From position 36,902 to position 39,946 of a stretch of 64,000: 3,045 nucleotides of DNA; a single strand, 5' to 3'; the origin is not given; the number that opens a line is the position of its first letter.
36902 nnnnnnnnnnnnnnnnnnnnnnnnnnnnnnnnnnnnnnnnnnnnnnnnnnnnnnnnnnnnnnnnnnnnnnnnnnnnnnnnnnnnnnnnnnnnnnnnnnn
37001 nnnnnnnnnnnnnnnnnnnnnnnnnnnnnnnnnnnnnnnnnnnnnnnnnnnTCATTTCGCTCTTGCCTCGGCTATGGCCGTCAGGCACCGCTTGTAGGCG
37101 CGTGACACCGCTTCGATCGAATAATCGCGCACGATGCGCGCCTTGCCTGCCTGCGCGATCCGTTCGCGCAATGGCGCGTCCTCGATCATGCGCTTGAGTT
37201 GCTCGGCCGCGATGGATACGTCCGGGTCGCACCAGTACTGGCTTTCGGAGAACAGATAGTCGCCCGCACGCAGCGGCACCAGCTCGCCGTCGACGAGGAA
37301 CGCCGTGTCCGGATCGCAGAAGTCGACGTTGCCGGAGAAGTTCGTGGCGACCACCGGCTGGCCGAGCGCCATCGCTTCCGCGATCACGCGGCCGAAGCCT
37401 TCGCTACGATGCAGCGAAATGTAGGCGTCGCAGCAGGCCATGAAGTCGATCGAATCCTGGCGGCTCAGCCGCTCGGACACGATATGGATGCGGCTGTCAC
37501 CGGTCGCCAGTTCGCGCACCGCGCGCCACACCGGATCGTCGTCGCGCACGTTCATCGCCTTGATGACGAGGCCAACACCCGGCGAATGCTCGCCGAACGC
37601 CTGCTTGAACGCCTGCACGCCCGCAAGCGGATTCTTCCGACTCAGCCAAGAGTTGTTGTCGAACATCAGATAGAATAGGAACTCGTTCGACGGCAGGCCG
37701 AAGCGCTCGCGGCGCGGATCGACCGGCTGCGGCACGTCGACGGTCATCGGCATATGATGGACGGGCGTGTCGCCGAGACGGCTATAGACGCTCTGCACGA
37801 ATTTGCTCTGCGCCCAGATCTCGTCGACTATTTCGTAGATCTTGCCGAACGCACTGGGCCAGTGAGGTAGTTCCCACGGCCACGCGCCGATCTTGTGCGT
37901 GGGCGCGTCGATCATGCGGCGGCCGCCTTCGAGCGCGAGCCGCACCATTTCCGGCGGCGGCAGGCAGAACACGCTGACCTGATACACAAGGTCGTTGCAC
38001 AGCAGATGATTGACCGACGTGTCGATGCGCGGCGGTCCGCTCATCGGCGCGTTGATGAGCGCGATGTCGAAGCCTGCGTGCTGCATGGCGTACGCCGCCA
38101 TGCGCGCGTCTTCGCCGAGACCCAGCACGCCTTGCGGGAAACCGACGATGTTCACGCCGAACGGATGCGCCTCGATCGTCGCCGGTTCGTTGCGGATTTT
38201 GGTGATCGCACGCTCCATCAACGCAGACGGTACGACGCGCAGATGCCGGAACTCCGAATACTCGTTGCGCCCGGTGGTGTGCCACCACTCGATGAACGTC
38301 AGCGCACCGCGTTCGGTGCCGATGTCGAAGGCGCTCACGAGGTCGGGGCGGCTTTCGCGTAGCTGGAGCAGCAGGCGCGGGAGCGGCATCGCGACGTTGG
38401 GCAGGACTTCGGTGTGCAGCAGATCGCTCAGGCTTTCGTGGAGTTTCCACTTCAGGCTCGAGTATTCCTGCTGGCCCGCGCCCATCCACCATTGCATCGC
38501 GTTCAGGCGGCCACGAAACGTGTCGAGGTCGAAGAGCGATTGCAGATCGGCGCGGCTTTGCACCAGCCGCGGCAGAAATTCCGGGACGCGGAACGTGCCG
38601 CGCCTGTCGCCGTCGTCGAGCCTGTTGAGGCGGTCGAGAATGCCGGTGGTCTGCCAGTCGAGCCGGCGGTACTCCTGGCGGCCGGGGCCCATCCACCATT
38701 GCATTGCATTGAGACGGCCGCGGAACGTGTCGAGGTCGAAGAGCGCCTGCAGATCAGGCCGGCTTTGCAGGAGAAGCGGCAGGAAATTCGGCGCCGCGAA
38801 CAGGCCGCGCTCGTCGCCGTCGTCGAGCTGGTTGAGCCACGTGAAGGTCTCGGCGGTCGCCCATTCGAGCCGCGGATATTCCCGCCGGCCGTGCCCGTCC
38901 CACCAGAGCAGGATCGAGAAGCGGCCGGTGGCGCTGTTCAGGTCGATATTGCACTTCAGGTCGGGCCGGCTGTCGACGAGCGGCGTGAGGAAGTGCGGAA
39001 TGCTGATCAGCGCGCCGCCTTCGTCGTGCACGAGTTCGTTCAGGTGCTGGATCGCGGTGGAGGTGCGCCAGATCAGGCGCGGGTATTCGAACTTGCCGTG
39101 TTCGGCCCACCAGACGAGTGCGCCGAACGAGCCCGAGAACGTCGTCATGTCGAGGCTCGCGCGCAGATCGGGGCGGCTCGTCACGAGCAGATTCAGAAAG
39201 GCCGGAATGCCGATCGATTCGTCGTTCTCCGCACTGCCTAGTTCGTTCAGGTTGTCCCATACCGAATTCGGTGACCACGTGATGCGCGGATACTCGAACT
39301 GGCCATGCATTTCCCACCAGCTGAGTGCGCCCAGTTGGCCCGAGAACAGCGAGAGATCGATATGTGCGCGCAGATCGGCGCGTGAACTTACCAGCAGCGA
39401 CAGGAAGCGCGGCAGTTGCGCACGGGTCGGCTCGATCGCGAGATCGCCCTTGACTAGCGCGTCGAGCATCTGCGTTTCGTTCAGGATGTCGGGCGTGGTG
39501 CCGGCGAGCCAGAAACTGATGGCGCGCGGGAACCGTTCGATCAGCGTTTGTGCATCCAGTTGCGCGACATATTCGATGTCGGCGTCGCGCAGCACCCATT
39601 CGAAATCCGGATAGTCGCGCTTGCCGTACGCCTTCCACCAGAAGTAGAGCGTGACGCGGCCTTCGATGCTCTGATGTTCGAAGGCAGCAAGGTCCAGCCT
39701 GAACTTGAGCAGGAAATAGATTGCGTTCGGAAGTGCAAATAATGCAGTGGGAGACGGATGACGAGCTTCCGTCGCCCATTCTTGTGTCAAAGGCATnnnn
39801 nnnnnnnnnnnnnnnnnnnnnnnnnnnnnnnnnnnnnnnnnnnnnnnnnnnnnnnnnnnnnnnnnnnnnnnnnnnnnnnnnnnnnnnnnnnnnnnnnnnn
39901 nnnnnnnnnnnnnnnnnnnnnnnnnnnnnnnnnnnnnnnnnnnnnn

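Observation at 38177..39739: Six (plus one or two degenerate) 69-aa tandem repeats form the N-terminal 540 aa of a GT4 glycosyltransferase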

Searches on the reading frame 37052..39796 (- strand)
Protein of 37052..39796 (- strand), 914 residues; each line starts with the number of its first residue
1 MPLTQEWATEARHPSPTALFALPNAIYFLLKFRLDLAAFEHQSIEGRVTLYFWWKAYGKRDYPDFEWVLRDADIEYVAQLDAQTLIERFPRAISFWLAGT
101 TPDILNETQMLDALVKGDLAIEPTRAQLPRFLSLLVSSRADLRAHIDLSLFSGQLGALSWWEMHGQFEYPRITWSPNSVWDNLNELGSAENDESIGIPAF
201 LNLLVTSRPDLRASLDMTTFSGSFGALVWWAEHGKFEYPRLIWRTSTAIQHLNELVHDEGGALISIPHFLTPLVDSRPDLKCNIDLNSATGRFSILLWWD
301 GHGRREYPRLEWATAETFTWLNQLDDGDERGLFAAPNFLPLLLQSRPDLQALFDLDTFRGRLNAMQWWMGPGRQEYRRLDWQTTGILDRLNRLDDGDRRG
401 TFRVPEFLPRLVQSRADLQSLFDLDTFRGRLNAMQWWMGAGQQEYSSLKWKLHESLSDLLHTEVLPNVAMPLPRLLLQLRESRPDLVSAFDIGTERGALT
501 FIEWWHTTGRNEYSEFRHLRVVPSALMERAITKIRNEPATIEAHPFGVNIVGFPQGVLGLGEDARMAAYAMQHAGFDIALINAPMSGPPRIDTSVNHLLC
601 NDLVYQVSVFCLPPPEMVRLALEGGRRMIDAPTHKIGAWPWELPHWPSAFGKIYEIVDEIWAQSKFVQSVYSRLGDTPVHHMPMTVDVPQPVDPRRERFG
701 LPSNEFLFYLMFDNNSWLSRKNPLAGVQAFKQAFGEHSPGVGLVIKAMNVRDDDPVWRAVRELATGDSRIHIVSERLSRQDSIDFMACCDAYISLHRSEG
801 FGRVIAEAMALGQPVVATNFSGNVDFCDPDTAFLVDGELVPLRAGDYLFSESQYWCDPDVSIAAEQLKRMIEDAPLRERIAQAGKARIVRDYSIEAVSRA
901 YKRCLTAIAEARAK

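Call 5: search_protein_families(library=pfam, proteins=[window:37052-39796:-], max_evalue=1)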
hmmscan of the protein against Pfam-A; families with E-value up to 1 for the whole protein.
window:37052-39796:- (914 aa): 4 families
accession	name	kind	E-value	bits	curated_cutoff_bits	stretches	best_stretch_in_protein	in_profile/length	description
PF00534.26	Glycos_transf_1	-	2e-11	44.1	26.4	1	772-886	76-171/172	Glycosyl transferases group 1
PF13692.12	Glyco_trans_1_4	-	2.8e-10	41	27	1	759-836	48-125/142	Glycosyl transferases group 1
PF20706.3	GT4-conflict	-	0.00069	19.1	26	1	674-830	169-323/385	Family 4 Glycosyltransferase in conflict systems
PF13524.12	Glyco_trans_1_2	-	0.0055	17.1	25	1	775-897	33-138/144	Glycosyl transferase-like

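Call 6: search_protein_families(library=ncbifam, proteins=[window:37052-39796:-], max_evalue=1)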
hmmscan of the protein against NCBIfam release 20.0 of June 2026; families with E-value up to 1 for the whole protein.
window:37052-39796:- (914 aa): 19 families
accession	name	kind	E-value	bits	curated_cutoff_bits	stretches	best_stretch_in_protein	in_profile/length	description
TIGR02149.1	glgA_Coryne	subfamily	1.6e-08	34.1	302.4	1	754-899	249-381/391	glycogen synthase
TIGR03088.1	stp2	hypoth_equivalog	2.1e-07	30.3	409.05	1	774-903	258-368/374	TIGR03088 family PEP-CTERM/XrtA system glycosyltransferase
NF053787.1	GlcN_PG_synth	equivalog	1e-05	24.6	480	1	770-821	243-294/361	N-acetylglucosaminyl phosphatidylglycerol synthase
TIGR04047.1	MSMEG_0565_glyc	hypoth_equivalog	1.5e-05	24.3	259.85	1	720-836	205-324/373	MSMEG_0565 family glycosyltransferase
NF038229.1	Glyco4_Geo_Pelo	equivalog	4.3e-05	22.7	400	1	789-826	238-275/338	GPMC system family 4 glycosyltransferase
NF041876.1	EPS_EpsE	equivalog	4.5e-05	22.9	400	1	790-896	297-384/389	exopolysaccharide biosynthesis GT4 family glycosyltransferase EpsE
TIGR03999.1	thiol_BshA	equivalog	0.0006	18.8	273.7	1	778-829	261-313/375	N-acetyl-alpha-D-glucosaminyl L-malate synthase BshA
NF047684.1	TeichurnBiosyTuaC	equivalog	0.0014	17.6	550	1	771-835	272-336/391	teichuronic acid biosynthesis protein TuaC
TIGR03449.1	mycothiol_MshA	equivalog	0.009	14.9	462.5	1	782-838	297-354/406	D-inositol-3-phosphate glycosyltransferase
TIGR04348.1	TIGR04348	equivalog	0.019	14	300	1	785-826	209-250/310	selenoneine biosynthesis selenosugar synthase SenB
NF001223.0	PRK00202.1-1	equivalog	0.055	13.5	131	0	114-149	38-73/146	transcription antitermination factor NusB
NF011726.0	PRK15179.1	equivalog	0.059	11.6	733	1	734-822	542-625/694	Vi polysaccharide biosynthesis protein TviE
TIGR02470.1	sucr_synth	equivalog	0.079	11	810.4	1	791-827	646-682/784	sucrose synthase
NF041139.1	TreT_Thcocales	equivalog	0.081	11.7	775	1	781-836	306-362/412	trehalose synthase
NF038298.1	EPS_HpsO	equivalog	0.13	11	575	0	798-899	298-378/388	hormogonium polysaccharide biosynthesis glycosyltransferase HpsO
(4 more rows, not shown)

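Call 22: search_solved_structures(query=window:37052-39796:-, max_evalue=0.01)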
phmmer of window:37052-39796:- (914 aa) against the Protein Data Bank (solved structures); distinct sequences matched with E-value up to 0.01: 7.
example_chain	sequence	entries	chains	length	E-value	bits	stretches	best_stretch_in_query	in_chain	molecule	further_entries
6zj4_AAA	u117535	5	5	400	0.00015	23.1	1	684-838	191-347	Trehalose phosphorylase/synthase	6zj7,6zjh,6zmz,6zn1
3oka_A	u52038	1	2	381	0.0012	20.1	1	617-840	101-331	GDP-mannose-dependent alpha-(1-6)-phosphatidylinositol monomannoside mannosyltransferase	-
3okc_A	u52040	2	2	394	0.0013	19.9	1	617-840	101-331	GDP-mannose-dependent alpha-(1-6)-phosphatidylinositol monomannoside mannosyltransferase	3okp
2x6q_A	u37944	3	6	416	0.005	18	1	732-837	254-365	TREHALOSE-SYNTHASE TRET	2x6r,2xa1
4xso_B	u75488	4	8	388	0.0051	18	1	778-828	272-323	Alr3699 protein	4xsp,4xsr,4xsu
2f9f_A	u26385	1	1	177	0.0052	18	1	776-838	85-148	first mannosyl transferase (wbaZ-1)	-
5d00_A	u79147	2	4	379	0.0074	17.4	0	777-842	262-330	N-acetyl-alpha-D-glucosaminyl L-malate synthase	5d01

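Call 62: predict_structure(alignment_id=A3)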
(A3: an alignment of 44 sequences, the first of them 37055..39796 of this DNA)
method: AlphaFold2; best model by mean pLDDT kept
length: 914 residues; sequences in the alignment: 44
mean_pLDDT: 86.7   pTM: 0.64
mean pLDDT of the five models: 86.7, 86.7, 85.4, 84.8, 84.2
residues with pLDDT >= 90: 442; 70-90: 405; 50-70: 42; < 50: 25
segments of 3 or more residues with pLDDT < 50: 522-543
pLDDT, mean of each block of 10 residues (from residue 1): 66 91 90 84 94 92 85 94 94 94 88 92 91 94 94 95 95 94 79 77 92 91 93 92 90 84 85 91 88 91 90 87 75 83 85 86 89 85 83 68 86 85 86 88 86 78 77 85 83 86 87 76 29 37 75 89 93 96 90 90 94 89 86 91 70 86 90 89 91 95 96 73 92 90 92 88 93 89 95 86 93 94 91 93 72 84 97 97 97 95 93 74
secondary structure, 60 per line:
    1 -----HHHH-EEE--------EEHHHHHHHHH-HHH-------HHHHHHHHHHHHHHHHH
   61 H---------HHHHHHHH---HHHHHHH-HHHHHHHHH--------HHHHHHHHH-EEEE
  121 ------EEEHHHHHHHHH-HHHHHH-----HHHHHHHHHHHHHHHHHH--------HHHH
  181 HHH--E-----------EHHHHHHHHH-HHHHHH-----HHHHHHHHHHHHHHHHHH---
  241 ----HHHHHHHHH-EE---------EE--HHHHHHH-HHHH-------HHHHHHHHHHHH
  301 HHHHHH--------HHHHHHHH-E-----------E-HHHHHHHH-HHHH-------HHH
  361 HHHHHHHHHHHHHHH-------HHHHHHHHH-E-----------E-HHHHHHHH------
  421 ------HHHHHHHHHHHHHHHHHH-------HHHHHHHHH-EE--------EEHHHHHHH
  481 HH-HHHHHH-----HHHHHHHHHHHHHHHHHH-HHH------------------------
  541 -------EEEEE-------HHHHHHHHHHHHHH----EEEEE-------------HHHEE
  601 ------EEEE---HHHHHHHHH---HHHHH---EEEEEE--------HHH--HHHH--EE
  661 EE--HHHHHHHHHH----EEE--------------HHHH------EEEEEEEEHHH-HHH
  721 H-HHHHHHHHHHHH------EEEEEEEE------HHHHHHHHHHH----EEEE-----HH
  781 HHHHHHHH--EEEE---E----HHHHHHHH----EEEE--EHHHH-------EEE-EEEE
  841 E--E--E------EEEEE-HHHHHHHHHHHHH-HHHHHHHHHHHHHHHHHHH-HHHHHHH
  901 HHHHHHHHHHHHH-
elements in order (helices of 4 or more, strands of 3 or more residues): H6-9 E11-13 H24-32 H44-61 H71-78 H82-88 H90-98 H107-115 E117-120 E127-129 H130-138 H140-145 H151-168 H177-183 H199-207 H209-214 H220-237 H245-253 H270-276 H278-281 H289-306 H315-322 H338-345 H347-350 H358-375 H383-391 H407-414 H427-444 H452-460 H474-482 H484-489 H495-512 E548-552 H560-573 E578-582 E607-610 H614-622 H626-630 E634-639 H653-656 E659-662 H665-674 E679-681 H696-699 E706-713 H718-721 H723-734 E741-748 H755-765 E770-773 H779-788 E791-794 H803-810 E815-818 H822-825 E833-835 E837-841 E854-858 H860-872 H874-892 H894-913

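Call 65: fold_search(model_id=the predicted structure, library=pdb)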
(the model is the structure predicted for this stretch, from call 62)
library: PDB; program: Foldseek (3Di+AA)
matches with E <= 10: 1635; with E <= 0.001: 561
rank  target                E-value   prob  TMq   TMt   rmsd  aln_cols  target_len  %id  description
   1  6tvp_A                2.6e-14  1.00  0.30  0.65   7.3       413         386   17  Structure of Mycobacterium smegmatis alpha-maltose-1-phosphate synthase GlgM (released 2020-04-22)
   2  3oy2_A                7.1e-14  1.00  0.33  0.72   5.5       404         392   16  Crystal structure of a putative glycosyltransferase from Paramecium bursaria Chlorella virus NY2A (released 2010-11-17)
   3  6tvp_B                2.7e-13  1.00  0.29  0.64   7.4       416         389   17  Structure of Mycobacterium smegmatis alpha-maltose-1-phosphate synthase GlgM (released 2020-04-22)
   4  3l01_A                1.5e-12  1.00  0.29  0.58   6.6       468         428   14  Crystal structure of monomeric glycogen synthase from Pyrococcus abyssi (released 2010-12-29)
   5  6zn1                  1.9e-12  1.00  0.30  0.65   6.5       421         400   16  Trehalose transferase bound to alpha-D-glucopyranosyl-beta-galactopyranose from Thermoproteus uzoniensis (released 2021-01-20)
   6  6n1x                  2.0e-12  1.00  0.31  0.70   5.6       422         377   14  BshA from Staphylococcus aureus complexed with UDP and N-acetylglucosamine (released 2019-08-21)
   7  4xsu_B                2.5e-12  1.00  0.30  0.69   4.9       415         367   15  Crystal structure of Anabaena Alr3699/HepE in complex with UDP and glucose (released 2016-01-13)
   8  4xsp_A                4.2e-12  1.00  0.30  0.69   5.2       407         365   15  Crystal structure of Anabaena Alr3699/HepE in complex with UDP (released 2016-01-13)
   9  5d00_B                4.4e-12  1.00  0.30  0.72   5.5       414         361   16  Crystal structure of BshA from B. subtilis complexed with N-acetylglucosaminyl-malate and UMP (released 2016-09-07)
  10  6d9t                  4.6e-12  1.00  0.31  0.70   6.1       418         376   13  BshA from Staphylococcus aureus complexed with UDP (released 2019-05-08)
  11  4xso_A                4.9e-12  1.00  0.30  0.70   5.1       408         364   15  Crystal structure of apo-form Alr3699/HepE from Anabaena sp. strain PCC 7120 (released 2016-01-13)
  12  4xsr_B                5.7e-12  1.00  0.30  0.70   4.9       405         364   15  Crystal structure of Anabaena Alr3699/HepE in complex with UDP-glucose (released 2016-01-13)
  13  3mbo_C                7.5e-12  1.00  0.31  0.71   6.7       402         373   15  Crystal Structure of the Glycosyltransferase BaBshA bound with UDP and L-malate (released 2010-09-29)
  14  3mbo_A                7.5e-12  1.00  0.30  0.69   6.5       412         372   15  Crystal Structure of the Glycosyltransferase BaBshA bound with UDP and L-malate (released 2010-09-29)
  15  8b5q_B                7.9e-12  1.00  0.28  0.63   6.6       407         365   16  Crystal Structure of P. aeruginosa WaaG in complex with UMP (released 2023-10-04)
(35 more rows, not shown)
